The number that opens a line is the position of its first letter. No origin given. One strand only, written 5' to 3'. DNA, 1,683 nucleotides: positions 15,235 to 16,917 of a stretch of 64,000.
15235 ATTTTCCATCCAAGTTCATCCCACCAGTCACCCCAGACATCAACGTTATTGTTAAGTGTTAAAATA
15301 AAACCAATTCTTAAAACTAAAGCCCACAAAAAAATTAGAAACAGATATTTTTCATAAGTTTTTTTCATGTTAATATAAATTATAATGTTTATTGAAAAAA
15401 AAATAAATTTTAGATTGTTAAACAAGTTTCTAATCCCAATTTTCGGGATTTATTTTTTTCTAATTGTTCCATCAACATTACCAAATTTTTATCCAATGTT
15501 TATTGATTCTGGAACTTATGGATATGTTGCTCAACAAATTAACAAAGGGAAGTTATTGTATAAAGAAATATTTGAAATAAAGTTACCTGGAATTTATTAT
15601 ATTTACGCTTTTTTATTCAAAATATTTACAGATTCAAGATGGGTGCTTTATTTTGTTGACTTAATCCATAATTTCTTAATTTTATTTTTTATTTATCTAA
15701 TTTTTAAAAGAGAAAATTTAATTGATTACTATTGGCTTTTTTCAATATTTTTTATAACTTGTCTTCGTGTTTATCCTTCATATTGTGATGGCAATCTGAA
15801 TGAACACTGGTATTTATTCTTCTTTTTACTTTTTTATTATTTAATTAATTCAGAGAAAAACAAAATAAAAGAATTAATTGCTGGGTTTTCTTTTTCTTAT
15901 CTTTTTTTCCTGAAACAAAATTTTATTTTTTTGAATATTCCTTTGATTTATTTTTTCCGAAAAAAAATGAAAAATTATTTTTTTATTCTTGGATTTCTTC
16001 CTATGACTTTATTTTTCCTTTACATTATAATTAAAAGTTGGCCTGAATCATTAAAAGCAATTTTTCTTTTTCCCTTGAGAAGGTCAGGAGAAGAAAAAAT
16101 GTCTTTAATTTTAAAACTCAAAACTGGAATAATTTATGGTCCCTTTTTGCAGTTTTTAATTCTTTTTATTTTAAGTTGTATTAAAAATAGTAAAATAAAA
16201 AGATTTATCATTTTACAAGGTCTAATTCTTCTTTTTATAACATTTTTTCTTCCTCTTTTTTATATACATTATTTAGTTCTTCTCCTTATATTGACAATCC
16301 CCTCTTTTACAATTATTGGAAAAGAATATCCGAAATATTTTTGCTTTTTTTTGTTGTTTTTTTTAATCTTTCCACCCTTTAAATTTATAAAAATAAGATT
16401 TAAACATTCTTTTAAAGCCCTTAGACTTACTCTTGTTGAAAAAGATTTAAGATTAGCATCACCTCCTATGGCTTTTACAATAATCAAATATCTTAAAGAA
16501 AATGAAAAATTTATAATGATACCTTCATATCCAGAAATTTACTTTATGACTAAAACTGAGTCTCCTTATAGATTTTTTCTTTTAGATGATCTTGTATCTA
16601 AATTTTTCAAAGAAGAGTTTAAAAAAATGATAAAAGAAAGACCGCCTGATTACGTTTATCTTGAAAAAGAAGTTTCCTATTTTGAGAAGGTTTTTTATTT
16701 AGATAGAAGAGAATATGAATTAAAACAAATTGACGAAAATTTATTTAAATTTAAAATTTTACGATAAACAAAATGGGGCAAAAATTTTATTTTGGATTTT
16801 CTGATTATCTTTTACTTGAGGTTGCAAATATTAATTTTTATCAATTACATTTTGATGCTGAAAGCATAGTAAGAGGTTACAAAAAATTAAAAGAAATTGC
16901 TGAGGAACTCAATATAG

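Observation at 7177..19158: Array of six GT-C-fold membrane glycosyltransferases in 12 kb: a candidate outer-face glycan or glycoconjugate assembly line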

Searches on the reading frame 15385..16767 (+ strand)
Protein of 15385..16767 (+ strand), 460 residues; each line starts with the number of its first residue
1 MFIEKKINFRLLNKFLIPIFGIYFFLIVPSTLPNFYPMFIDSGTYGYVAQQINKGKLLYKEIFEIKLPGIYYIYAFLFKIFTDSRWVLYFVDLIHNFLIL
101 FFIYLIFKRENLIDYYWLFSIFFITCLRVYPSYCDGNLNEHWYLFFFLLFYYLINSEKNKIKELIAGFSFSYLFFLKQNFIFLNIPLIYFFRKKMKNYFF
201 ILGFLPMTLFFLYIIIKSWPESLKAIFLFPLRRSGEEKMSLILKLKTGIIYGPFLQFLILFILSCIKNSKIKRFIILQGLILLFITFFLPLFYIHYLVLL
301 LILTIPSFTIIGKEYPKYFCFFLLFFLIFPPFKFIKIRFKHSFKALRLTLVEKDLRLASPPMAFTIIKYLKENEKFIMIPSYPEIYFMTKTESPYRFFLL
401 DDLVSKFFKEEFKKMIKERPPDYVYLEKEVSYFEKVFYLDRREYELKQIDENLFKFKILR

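Call 4: search_protein_families(library=pfam, max_evalue=0.1, proteins=[window:15385-16767:+])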
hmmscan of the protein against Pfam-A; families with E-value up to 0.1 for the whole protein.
window:15385-16767:+ (460 aa): 1 family
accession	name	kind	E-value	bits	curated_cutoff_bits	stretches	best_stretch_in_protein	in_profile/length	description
PF13231.12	PMT_2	-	0.00029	21.5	26.1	1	68-191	4-129/160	Dolichyl-phosphate-mannose-protein mannosyltransferase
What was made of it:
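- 15385..16767 (+): GT-C 'E' (460 aa), B/E/F group. Accessory. Transcribed divergently from D, with only 16 bp between the two start codons. PMT_2 at 21.5 bits, below the cut-off (call 4).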

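Call 7: search_protein_families(library=ncbifam, max_evalue=0.01, proteins=[window:15385-16767:+])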
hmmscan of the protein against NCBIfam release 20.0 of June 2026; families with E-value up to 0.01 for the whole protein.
window:15385-16767:+ (460 aa): 0 families

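Call 12: find_homologous_proteins(query=window:15385-16767:+)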
Query window:15385-16767:+ (460 aa): 15 proteins with E <= 0.001 among 8000 candidates.
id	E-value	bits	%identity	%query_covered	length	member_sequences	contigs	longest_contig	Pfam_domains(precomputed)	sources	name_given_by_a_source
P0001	3.9e-289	978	100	100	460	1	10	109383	-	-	-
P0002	2.9e-186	638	65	100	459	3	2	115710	-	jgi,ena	-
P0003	1.8e-183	629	65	100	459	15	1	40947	-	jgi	jgi:hypothetical protein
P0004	5.4e-181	621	65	100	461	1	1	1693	-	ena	-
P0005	4.2e-122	427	48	97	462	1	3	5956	PF13231.13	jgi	-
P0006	9.4e-102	360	46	95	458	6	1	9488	-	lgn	-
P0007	2.6e-100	355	44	98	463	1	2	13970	-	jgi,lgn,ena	-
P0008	9.1e-99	350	45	92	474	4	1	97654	PF13231.13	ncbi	-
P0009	1.2e-98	349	46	95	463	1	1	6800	-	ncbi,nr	ncbi:MAG: hypothetical protein NC833_05080 [Candidatus Omnitrophica bacterium]|nr:hypothetical prote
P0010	7.7e-81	291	42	92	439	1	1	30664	-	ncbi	ncbi:MAG: hypothetical protein ACK4F0_04925 [Candidatus Ratteibacteria bacterium]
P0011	2.4e-40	157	46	47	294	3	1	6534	-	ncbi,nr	ncbi:MAG: hypothetical protein NC899_07985, partial [Candidatus Omnitrophica bacterium]|nr:hypotheti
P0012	1.1e-5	43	26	35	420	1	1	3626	PF13231.13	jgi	jgi:4-amino-4-deoxy-L-arabinose transferase-like glycosyltransferase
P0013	2.3e-5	42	23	79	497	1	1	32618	PF13231.13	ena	-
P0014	1.8e-4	39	36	19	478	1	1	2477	PF02366.25,PF13231.13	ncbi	ncbi:MAG: glycosyltransferase family 39 protein [Candidatus Margulisiibacteriota bacterium]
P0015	5.3e-4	37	22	88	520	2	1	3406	PF13231.13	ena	-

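Call 13: find_encoding_contigs(protein=P0002, flank=10000, max_places=3)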
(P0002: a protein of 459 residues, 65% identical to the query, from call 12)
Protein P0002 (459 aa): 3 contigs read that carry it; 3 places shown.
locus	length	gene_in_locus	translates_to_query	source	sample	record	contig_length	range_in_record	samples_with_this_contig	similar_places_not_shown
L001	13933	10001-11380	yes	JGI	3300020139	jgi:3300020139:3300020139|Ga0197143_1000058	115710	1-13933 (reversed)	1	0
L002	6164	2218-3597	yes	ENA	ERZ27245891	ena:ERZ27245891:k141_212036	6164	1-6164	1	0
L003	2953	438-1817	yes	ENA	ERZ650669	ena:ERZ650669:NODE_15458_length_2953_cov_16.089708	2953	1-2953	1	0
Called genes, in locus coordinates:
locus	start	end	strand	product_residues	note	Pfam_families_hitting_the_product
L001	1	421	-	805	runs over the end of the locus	PF20437:LonC_helical, PF13654:AAA_32, PF20436:LonB_AAA-LID, PF05362:Lon_C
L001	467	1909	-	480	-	-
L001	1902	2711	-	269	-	PF13489:Methyltransf_23, PF05219:DREV (weak), PF08003:Methyltransf_9 (weak), PF07021:MetW, PF13649:Methyltransf_25, PF13847:Methyltransf_31, PF08241:Methyltransf_11, PF08242:Methyltransf_12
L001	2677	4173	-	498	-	-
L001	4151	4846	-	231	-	PF00535:Glycos_transf_2, PF10111:Glyco_tranf_2_2, PF13641:Glyco_tranf_2_3 (weak)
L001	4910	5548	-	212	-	PF01797:Y1_Tnp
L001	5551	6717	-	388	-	PF13231:PMT_2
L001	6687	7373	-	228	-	PF03065:Glyco_hydro_57 (weak), PF10096:DUF2334 (faint), PF01522:Polysacc_deac_1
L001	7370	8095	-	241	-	PF00535:Glycos_transf_2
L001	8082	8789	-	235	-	PF01209:Ubie_methyltran, PF13489:Methyltransf_23, PF07021:MetW (weak), PF08241:Methyltransf_11, PF08242:Methyltransf_12, PF13649:Methyltransf_25, PF13847:Methyltransf_31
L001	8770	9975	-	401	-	PF13231:PMT_2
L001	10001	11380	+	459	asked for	-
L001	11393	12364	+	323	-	PF01208:URO-D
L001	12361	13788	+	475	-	-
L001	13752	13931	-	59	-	?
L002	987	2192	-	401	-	PF13231:PMT_2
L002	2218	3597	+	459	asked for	-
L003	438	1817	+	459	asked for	-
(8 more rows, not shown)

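Call 14: find_encoding_contigs(protein=P0008, flank=10000, max_places=2)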
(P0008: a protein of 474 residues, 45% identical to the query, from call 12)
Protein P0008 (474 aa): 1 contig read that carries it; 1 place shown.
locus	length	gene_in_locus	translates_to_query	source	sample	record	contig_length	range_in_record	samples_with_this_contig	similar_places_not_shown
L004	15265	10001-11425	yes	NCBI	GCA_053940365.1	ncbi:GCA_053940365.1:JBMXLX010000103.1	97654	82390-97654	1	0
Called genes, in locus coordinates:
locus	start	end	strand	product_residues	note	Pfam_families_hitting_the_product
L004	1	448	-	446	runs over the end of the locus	PF01210:NAD_Gly3P_dh_N (faint), PF02558:ApbA (weak), PF02826:2-Hacid_dh_C (faint), PF03721:UDPG_MGDP_dh_N, PF03807:F420_oxidored (faint), PF00984:UDPG_MGDP_dh, PF03720:UDPG_MGDP_dh_C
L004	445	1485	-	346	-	PF01073:3Beta_HSD, PF01370:Epimerase, PF02719:Polysacc_synt_2, PF04321:RmlD_sub_bind, PF07993:NAD_binding_4, PF16363:GDP_Man_Dehyd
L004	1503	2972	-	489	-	PF13231:PMT_2 (weak)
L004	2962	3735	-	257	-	PF05219:DREV (weak), PF13489:Methyltransf_23, PF07021:MetW (weak), PF08241:Methyltransf_11, PF08242:Methyltransf_12, PF13649:Methyltransf_25, PF13847:Methyltransf_31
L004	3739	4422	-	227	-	PF00535:Glycos_transf_2, PF10111:Glyco_tranf_2_2, PF13641:Glyco_tranf_2_3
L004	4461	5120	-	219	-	PF01797:Y1_Tnp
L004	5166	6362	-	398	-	PF02516:STT3 (weak), PF13231:PMT_2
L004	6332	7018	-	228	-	PF03065:Glyco_hydro_57 (weak), PF01522:Polysacc_deac_1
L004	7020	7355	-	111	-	-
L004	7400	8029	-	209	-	PF16264:SatD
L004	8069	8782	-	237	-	PF00535:Glycos_transf_2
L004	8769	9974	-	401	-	PF13231:PMT_2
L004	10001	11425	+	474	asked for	PF13231:PMT_2 (weak)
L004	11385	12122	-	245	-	PF00535:Glycos_transf_2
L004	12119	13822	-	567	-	-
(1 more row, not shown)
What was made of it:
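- Checked: D 14163-15368(-), 401 aa. The mechanical ORF runs on to a TTG at 15425, but orthologues are 401 aa (calls 13, 14), which supports the ATG at 15368.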

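Call 24: search_solved_structures(query=A2, max_evalue=1)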
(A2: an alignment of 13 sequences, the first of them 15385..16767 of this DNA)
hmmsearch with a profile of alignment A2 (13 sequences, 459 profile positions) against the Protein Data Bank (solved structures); distinct sequences matched with E-value up to 1: 0.

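Call 27: find_related_loci(query=A2, collection=genome_contigs, flank=10000)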
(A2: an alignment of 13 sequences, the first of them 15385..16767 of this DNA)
Query A2 (460 aa) in genome_contigs; peptide patterns used: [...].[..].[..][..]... (x = any residue, [..] = any of these).
31 stretches matched a pattern; 5 encode a relative of the query (tblastn E <= 1e-3); 5 distinct loci.
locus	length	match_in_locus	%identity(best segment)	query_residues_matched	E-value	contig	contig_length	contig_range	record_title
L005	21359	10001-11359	60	5-454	4e-164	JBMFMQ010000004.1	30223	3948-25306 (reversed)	MAG: Candidatus Ratteibacteria bacterium isolate KM4337-25 NODE_4_length_30223_cov_3.986930, whole genome shotgun sequen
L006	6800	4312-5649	46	22-458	1e-88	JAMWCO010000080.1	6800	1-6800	MAG: Candidatus Omnitrophota bacterium isolate QZM4_1.bins.196.Tibet NODE_34300_length_6800_cov_2.460363, whole genome s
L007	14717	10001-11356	42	22-459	3e-84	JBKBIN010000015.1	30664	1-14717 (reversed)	MAG: Candidatus Ratteibacteria bacterium isolate 21I_069.bin.64 NODE_15_length_30664_cov_11.034721, whole genome shotgun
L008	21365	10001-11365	39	22-460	2e-80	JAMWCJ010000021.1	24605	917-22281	MAG: Candidatus Omnitrophota bacterium isolate QZM4.bins.109.Tibet NODE_2216_length_24605_cov_5.516791, whole genome sho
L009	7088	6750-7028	74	1-93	3e-39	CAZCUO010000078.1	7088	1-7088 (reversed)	MAG TPA_asm: uncultured bacterium isolate binchicken_co25_128 genome assembly, contig: k141_18539, whole genome shotgun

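Call 30: predict_structure(alignment_id=A2)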
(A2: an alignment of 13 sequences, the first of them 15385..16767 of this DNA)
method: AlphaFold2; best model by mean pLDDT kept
length: 460 residues; sequences in the alignment: 13
mean_pLDDT: 84.5   pTM: 0.86
mean pLDDT of the five models: 84.5, 84.1, 83.5, 79.9, 67.4
residues with pLDDT >= 90: 189; 70-90: 219; 50-70: 44; < 50: 8
segments of 3 or more residues with pLDDT < 50: 1-6
pLDDT, mean of each block of 10 residues (from residue 1): 45 63 71 76 87 93 87 94 87 86 91 87 77 63 93 92 97 90 91 94 96 93 81 58 80 85 88 90 79 72 90 90 85 75 88 87 88 88 85 86 80 92 92 90 94 93
secondary structure, 60 per line:
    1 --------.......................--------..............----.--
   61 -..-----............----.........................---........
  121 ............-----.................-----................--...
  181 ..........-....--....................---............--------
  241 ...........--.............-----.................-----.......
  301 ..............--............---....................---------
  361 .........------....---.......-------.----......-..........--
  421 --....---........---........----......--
elements in order: H9-31 H40-53 H69-80 H85-109 H113-132 H138-154 H160-175 H178-190 H192-195 H198-217 H221-232 H241-251 H254-266 H272-288 H294-314 H317-328 H332-351 H361-369 E376-379 H383-389 H402-407 H409-418 E423-426 H430-437 E444-448 E453-458
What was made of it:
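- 15385..16767 (+): AF2 pLDDT 84.5, pTM 0.86 (call 30).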

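Call 34: fold_search(model_id=the predicted structure, library=pdb)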
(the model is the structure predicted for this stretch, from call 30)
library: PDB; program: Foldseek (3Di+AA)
matches with E <= 10: 210; with E <= 0.001: 2
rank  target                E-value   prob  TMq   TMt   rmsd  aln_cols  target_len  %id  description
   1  8pn9_A                4.2e-04  1.00  0.49  0.37  13.2       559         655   13  Structure of human oligosaccharyltransferase OST-A complex bound to NGI-1 (released 2024-05-08)
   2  5f15                  7.0e-04  1.00  0.62  0.55   8.5       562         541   10  Crystal Structure of ArnT from Cupriavidus metallidurans bound to Undecaprenyl phosphate (released 2016-02-17)
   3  5ezm                  1.7e-03  1.00  0.61  0.53   9.8       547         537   10  Crystal Structure of ArnT from Cupriavidus metallidurans in the apo state (released 2016-02-17)
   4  6ezn_F                1.7e-03  1.00  0.50  0.38  13.3       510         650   14  Cryo-EM structure of the yeast oligosaccharyltransferase (OST) complex (released 2018-01-17)
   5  6s7o_A                3.1e-03  1.00  0.49  0.37  12.4       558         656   12  Cryo-EM structure of human oligosaccharyltransferase complex OST-A (released 2019-12-18)
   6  6ftg_5                3.4e-03  1.00  0.51  0.39  13.4       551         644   12  Subtomogram average of OST-containing ribosome-translocon complexes from canine rough microsomal membranes (released 2018-03-21)
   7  8agb_A                4.0e-03  1.00  0.49  0.38  12.6       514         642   13  Structure of yeast oligosaccharylransferase complex with lipid-linked oligosaccharide bound (released 2022-12-07)
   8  6c26_A                5.0e-03  1.00  0.52  0.40  13.1       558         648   11  The Cryo-EM structure of a eukaryotic oligosaccharyl transferase complex (released 2018-01-31)
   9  8if8_C                5.9e-03  1.00  0.35  0.29   9.9       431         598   10  Arabinosyltransferase AftA (released 2023-05-31)
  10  8b6l_I                6.1e-03  1.00  0.46  0.33  14.5       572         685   12  Subtomogram average of the human Sec61-TRAP-OSTA-translocon (released 2022-12-07)
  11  6gxc_A                6.1e-03  1.00  0.44  0.32  13.2       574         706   13  Bacterial oligosaccharyltransferase PglB in complex with an inhibitory peptide and a reactive lipid-linked oligosaccha (released 2018-11-14)
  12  9s6t_A                6.4e-03  1.00  0.48  0.47   9.2       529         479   12  Ternary cryo-EM structure of chicken ALG12 with Dol25-PP-GlcNAc2Man7, Dol25-P-Man, and Fab (released 2026-03-18)
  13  9s6u_A                7.8e-03  1.00  0.49  0.43   7.6       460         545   14  Ternary cryo-EM structure of human ALG9 with Dol25-PP-GlcNAc2Man8, Dol25-P-Man and Fab (released 2026-03-18)
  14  6s7t_A                1.1e-02  1.00  0.51  0.36  10.4       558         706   12  Cryo-EM structure of human oligosaccharyltransferase complex OST-B (released 2019-12-18)
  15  5ogl_A                3.1e-02  1.00  0.47  0.34   9.9       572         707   12  Structure of bacterial oligosaccharyltransferase PglB in complex with an acceptor peptide and an lipid-linked oligosac (released 2017-10-25)
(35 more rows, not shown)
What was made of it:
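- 15385..16767 (+): Foldseek matches: STT3, ArnT 5f15 (TM 0.62), AftA, PglB, ALG12/9/3, Pmt4, AftB and PimE (call 34).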

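Call 43: search_protein_representatives(alignment_id=A2)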
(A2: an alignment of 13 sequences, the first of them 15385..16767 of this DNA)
Query: 13 sequences, 459 profile positions. Proteins with E-value up to 0.001 (for the whole library): 21226; up to 1e-10: 8043; up to 1e-30: 952. The best 150 are listed.
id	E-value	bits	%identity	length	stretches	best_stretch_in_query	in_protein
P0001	2.4e-186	636.7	-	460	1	2-458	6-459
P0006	1.9e-183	627.2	-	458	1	8-458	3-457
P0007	1.4e-182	624.3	-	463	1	1-458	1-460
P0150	5.6e-157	539.9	-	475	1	6-457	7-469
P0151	1.5e-133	462.7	-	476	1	11-458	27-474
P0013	9.0e-118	410.7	-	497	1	4-455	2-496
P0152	8.0e-104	364.7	-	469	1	7-457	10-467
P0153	2.1e-101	356.7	-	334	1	142-458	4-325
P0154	9.9e-77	275.3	-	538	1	6-456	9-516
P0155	7.9e-61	222.9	-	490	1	7-445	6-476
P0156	2.0e-57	211.7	-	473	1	5-402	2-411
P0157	1.1e-56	209.3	-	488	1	8-455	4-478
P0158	2.2e-56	208.3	-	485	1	5-445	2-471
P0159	2.2e-55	205.0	-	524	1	8-446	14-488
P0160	5.0e-55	203.8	-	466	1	20-447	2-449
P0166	1.1e-52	196.1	-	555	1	12-455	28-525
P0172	6.0e-51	190.4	-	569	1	12-456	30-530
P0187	5.2e-48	180.7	-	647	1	5-444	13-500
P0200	3.3e-47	178.0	-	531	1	6-423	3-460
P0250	1.2e-44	169.6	-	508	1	10-423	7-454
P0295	3.9e-43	164.6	-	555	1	6-424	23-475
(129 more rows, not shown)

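Call 44: search_protein_families(library=pfam, max_evalue=0.001, proteins=[P0154, P0155, P0157, P0159, P0166, P0172, P0187, P0200, P0250, P0295])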
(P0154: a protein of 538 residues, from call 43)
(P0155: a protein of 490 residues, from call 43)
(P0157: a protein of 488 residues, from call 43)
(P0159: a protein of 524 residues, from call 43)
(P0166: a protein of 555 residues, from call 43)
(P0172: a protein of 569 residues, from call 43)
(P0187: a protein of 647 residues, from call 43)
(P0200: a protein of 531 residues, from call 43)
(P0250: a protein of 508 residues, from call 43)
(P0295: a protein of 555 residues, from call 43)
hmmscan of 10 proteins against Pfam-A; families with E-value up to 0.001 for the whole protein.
P0154 (538 aa): 1 family
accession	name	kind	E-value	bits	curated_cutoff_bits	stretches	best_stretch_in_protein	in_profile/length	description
PF13231.12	PMT_2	-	2.7e-15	57.4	26.1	1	65-195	4-136/160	Dolichyl-phosphate-mannose-protein mannosyltransferase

P0155 (490 aa): 1 family
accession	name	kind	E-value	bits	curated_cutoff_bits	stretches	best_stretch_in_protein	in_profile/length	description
PF13231.12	PMT_2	-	1.1e-10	42.4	26.1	1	58-181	1-127/160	Dolichyl-phosphate-mannose-protein mannosyltransferase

P0157 (488 aa): 1 family
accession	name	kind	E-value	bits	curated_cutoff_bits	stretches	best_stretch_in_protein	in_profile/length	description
PF13231.12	PMT_2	-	1.3e-10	42.2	26.1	1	55-205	1-154/160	Dolichyl-phosphate-mannose-protein mannosyltransferase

P0159 (524 aa): 1 family
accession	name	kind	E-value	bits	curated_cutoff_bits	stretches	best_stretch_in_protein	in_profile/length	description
PF13231.12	PMT_2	-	1.6e-14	54.9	26.1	1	68-218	4-155/160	Dolichyl-phosphate-mannose-protein mannosyltransferase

P0166 (555 aa): 1 family
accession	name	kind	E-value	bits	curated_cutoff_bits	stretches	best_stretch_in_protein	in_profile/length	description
PF13231.12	PMT_2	-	3.9e-12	47.1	26.1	1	78-227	4-149/160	Dolichyl-phosphate-mannose-protein mannosyltransferase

P0172 (569 aa): 1 family
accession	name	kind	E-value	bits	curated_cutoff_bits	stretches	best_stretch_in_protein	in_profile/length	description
PF13231.12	PMT_2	-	5.8e-12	46.6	26.1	1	81-238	4-158/160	Dolichyl-phosphate-mannose-protein mannosyltransferase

P0187 (647 aa): 14 families
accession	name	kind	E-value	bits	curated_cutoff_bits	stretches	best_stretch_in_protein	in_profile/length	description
PF00515.34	TPR_1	-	1.3e-18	66.4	27.8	2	591-624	1-34/34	Tetratricopeptide repeat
PF07719.23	TPR_2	-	2.4e-17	62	27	2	591-624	1-34/34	Tetratricopeptide repeat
PF13181.12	TPR_8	-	1.9e-16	59.2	25.7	2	591-624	1-34/34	Tetratricopeptide repeat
PF13231.12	PMT_2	-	2.6e-13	50.9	26.1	1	70-212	4-142/160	Dolichyl-phosphate-mannose-protein mannosyltransferase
PF13414.12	TPR_11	-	6.6e-13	48.6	26.8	2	570-605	7-42/42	TPR repeat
PF13424.12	TPR_12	-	1.2e-11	45.1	30.1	1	558-621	4-75/77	Tetratricopeptide repeat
PF13432.12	TPR_16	-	4e-11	43.6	32.7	1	563-623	3-63/65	Tetratricopeptide repeat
PF13431.12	TPR_17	-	9e-11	41.6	24.4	1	580-612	2-34/34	Tetratricopeptide repeat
PF14559.12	TPR_19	-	2.8e-10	40.8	25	1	570-624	4-58/68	Tetratricopeptide repeat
PF13428.12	TPR_14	-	7.9e-08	32.7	23.5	1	594-631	4-41/44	Tetratricopeptide repeat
PF13374.12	TPR_10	-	5.5e-07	29.9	27.5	1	591-620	2-31/42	Tetratricopeptide repeat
PF13176.12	TPR_7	-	8e-07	29.1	27.9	0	596-624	4-32/36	Tetratricopeptide repeat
PF13174.12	TPR_6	-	2.4e-06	28.2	26.3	0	597-623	6-32/33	Tetratricopeptide repeat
PF13371.12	TPR_9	-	1.5e-05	25.3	35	1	572-629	10-67/73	Tetratricopeptide repeat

P0200 (531 aa): 1 family
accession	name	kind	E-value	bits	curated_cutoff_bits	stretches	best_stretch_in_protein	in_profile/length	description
PF13231.12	PMT_2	-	5.8e-13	49.8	26.1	1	64-189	9-133/160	Dolichyl-phosphate-mannose-protein mannosyltransferase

P0250 (508 aa): 1 family
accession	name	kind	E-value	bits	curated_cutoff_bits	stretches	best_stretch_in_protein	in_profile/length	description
PF13231.12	PMT_2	-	3.4e-12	47.3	26.1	1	61-221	6-160/160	Dolichyl-phosphate-mannose-protein mannosyltransferase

P0295 (555 aa): 1 family
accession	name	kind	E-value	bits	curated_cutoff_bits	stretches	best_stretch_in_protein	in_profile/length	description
PF13231.12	PMT_2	-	7.7e-11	42.9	26.1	1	81-230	6-153/160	Dolichyl-phosphate-mannose-protein mannosyltransferase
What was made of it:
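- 15385..16767 (+): The family profile finds 21,226 cluster representatives, and 10 of 10 sampled carry PMT_2 above the cut-off (calls 43, 44).
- The E/F profile reaches 21,226 cluster representatives, and 10 of 10 sampled are PMT_2 (calls 43, 44). All sampled remote relatives are PMT_2, not STT3 (call 44).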
